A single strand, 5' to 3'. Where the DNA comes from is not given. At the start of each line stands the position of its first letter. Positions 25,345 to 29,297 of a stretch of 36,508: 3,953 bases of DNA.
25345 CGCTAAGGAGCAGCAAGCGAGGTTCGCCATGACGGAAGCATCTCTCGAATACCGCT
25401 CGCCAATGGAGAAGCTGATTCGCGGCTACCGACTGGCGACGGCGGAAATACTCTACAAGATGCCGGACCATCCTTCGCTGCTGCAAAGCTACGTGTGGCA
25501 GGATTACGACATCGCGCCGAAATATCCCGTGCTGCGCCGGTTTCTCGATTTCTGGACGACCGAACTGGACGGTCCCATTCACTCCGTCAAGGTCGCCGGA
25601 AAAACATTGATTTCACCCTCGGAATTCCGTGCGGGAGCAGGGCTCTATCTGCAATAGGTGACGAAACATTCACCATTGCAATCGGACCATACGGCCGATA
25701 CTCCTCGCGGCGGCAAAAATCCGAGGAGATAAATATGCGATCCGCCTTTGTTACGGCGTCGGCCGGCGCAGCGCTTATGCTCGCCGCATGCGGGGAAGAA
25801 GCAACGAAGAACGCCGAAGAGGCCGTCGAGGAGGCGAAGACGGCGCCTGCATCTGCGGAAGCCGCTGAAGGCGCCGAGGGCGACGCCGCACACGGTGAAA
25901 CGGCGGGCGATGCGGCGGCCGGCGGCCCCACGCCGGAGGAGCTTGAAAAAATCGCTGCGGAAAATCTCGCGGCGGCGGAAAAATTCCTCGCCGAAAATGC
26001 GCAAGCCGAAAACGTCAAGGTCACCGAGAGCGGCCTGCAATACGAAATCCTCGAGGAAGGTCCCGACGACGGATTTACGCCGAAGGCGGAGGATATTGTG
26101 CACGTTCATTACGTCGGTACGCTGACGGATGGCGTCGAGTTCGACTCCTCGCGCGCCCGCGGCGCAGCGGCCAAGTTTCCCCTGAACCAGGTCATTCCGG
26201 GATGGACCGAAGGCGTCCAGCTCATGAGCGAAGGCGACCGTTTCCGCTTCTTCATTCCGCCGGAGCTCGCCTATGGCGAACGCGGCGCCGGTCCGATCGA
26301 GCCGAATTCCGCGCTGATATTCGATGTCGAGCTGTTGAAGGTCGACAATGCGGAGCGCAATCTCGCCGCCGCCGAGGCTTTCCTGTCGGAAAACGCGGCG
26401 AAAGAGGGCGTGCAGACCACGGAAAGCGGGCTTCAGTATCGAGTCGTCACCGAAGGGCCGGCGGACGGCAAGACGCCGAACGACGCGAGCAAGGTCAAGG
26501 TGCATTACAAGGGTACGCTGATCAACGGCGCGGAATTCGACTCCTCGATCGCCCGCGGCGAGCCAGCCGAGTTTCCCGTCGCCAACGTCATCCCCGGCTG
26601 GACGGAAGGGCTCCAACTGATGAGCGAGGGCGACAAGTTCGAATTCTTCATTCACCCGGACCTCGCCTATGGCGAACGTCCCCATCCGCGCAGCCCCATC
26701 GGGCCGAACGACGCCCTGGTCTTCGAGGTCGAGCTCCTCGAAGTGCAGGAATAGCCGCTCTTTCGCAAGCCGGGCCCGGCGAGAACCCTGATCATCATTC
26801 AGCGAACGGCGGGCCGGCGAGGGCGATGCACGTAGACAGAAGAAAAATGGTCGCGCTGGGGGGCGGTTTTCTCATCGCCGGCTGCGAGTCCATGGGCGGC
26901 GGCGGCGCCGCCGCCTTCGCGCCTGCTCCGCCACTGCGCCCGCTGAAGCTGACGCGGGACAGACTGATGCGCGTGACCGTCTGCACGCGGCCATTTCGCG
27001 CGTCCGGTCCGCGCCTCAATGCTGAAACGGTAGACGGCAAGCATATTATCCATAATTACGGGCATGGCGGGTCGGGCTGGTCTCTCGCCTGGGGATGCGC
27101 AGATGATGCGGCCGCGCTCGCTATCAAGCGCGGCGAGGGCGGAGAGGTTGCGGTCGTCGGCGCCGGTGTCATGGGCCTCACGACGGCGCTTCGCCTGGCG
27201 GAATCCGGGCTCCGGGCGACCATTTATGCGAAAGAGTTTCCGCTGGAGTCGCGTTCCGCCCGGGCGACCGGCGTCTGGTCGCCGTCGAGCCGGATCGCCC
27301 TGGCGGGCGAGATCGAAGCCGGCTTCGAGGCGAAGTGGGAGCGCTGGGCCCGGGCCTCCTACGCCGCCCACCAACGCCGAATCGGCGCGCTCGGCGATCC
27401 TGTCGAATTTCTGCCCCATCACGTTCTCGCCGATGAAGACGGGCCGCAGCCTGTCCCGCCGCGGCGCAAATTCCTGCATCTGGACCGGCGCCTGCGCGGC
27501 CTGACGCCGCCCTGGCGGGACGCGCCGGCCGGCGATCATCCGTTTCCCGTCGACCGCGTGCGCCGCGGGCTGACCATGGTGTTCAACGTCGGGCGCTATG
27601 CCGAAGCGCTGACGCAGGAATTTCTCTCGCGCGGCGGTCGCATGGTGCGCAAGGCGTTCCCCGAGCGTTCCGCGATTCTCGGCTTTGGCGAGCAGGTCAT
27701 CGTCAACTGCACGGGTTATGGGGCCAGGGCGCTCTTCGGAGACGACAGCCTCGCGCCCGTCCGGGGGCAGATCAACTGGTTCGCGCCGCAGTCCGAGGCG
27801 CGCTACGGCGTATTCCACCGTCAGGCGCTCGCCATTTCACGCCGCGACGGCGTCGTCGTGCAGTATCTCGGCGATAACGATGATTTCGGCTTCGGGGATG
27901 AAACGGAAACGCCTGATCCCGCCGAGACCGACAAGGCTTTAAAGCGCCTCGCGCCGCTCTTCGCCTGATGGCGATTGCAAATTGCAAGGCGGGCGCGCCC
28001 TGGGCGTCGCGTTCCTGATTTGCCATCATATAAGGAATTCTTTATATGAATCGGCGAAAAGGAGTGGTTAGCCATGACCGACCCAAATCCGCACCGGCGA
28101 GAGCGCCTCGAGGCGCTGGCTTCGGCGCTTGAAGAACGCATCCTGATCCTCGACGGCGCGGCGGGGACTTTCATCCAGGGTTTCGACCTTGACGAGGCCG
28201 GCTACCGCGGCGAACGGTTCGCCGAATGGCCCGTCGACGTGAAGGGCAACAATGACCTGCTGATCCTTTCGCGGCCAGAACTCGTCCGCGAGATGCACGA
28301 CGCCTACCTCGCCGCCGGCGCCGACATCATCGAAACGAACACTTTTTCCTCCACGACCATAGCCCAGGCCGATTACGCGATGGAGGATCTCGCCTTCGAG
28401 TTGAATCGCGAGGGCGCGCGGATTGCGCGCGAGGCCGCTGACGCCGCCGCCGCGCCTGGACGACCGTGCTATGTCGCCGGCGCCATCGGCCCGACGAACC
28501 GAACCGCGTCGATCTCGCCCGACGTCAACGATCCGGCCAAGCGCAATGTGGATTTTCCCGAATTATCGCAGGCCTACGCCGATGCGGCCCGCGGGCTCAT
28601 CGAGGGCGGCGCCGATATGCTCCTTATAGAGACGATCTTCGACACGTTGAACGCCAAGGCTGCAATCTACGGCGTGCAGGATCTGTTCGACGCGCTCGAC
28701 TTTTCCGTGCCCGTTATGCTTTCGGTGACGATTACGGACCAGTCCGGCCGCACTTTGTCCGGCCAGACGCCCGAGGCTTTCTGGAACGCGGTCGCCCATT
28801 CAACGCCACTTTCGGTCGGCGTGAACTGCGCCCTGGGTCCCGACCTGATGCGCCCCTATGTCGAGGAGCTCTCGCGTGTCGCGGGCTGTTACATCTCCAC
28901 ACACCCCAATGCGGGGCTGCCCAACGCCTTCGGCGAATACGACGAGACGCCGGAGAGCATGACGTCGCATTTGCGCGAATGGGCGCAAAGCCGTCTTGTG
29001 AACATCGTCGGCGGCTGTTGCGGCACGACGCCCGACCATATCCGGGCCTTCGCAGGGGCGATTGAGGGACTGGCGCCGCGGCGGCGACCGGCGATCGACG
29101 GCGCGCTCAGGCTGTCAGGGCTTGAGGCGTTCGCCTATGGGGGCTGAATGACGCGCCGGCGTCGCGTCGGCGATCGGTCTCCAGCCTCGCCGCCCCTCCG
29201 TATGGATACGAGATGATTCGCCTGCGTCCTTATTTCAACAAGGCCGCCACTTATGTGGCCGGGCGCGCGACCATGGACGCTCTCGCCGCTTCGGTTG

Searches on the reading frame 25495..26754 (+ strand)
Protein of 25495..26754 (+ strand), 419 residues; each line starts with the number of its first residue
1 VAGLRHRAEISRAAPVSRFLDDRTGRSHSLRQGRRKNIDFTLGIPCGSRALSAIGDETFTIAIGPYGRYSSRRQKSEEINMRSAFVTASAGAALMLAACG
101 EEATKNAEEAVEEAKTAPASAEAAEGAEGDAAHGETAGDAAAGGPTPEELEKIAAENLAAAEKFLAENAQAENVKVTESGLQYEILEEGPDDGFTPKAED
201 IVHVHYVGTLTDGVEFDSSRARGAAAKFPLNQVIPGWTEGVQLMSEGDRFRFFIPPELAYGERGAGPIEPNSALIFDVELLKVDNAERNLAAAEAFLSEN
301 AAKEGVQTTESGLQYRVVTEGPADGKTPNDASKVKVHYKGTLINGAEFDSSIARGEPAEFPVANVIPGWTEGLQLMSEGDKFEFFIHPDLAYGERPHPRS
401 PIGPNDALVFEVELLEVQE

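Call 81: search_protein_families(library=pfam, proteins=[window:25495-26754:+], max_evalue=0.001)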
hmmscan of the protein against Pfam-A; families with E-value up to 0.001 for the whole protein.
window:25495-26754:+ (419 aa): 2 families
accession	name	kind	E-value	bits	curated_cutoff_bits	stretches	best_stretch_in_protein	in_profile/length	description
PF00254.34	FKBP_C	-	1.3e-58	195.7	21.1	2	196-281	5-94/94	FKBP-type peptidyl-prolyl cis-trans isomerase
PF01346.23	FKBP_N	-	5.3e-22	78.9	22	2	284-317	64-97/97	Domain amino terminal to FKBP-type peptidyl-prolyl isomerase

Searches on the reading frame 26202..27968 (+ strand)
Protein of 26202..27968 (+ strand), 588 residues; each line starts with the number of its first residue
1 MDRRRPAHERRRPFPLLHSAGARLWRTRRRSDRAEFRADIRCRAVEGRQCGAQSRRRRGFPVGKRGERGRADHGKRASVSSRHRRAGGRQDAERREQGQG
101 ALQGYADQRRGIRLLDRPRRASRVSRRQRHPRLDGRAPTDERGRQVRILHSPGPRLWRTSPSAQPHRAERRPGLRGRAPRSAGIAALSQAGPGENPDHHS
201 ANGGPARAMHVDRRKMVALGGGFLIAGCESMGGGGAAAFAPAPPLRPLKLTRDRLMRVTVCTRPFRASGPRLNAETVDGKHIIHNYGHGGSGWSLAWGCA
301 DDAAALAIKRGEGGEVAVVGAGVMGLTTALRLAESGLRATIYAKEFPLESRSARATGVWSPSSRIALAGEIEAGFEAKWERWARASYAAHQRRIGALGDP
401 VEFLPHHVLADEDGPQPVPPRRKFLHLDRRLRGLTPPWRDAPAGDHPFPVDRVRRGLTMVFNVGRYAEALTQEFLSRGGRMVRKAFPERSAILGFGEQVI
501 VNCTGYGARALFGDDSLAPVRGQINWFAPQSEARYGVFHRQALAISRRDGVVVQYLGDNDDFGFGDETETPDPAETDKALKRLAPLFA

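Call 81: search_protein_families(library=pfam, proteins=[window:26202-27968:+], max_evalue=0.001)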
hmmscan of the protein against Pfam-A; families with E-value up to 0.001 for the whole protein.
window:26202-27968:+ (588 aa): 2 families
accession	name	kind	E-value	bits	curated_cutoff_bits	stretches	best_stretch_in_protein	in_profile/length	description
PF01266.30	DAO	-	4.3e-26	92.7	27.9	2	316-587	2-297/353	FAD dependent oxidoreductase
PF00890.30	FAD_binding_2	-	7.1e-07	29.2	20.4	1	316-386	2-71/414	FAD binding domain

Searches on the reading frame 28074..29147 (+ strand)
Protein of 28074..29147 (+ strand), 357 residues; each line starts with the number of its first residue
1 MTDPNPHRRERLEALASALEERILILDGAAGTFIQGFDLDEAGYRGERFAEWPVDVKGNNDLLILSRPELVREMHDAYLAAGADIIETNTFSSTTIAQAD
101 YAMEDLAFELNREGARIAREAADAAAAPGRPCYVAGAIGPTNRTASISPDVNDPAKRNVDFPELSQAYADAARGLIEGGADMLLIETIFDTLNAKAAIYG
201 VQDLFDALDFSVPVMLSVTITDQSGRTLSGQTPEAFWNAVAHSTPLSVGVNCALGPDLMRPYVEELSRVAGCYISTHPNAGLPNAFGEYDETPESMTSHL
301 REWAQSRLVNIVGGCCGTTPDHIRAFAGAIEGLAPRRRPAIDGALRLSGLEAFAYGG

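Call 81: search_protein_families(library=pfam, proteins=[window:28074-29147:+], max_evalue=0.001)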
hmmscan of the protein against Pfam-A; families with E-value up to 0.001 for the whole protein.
window:28074-29147:+ (357 aa): 1 family
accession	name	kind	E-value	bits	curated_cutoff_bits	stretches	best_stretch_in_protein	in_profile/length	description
PF02574.22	S-methyl_trans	-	5.3e-95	319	22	1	24-329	1-282/283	Homocysteine S-methyltransferase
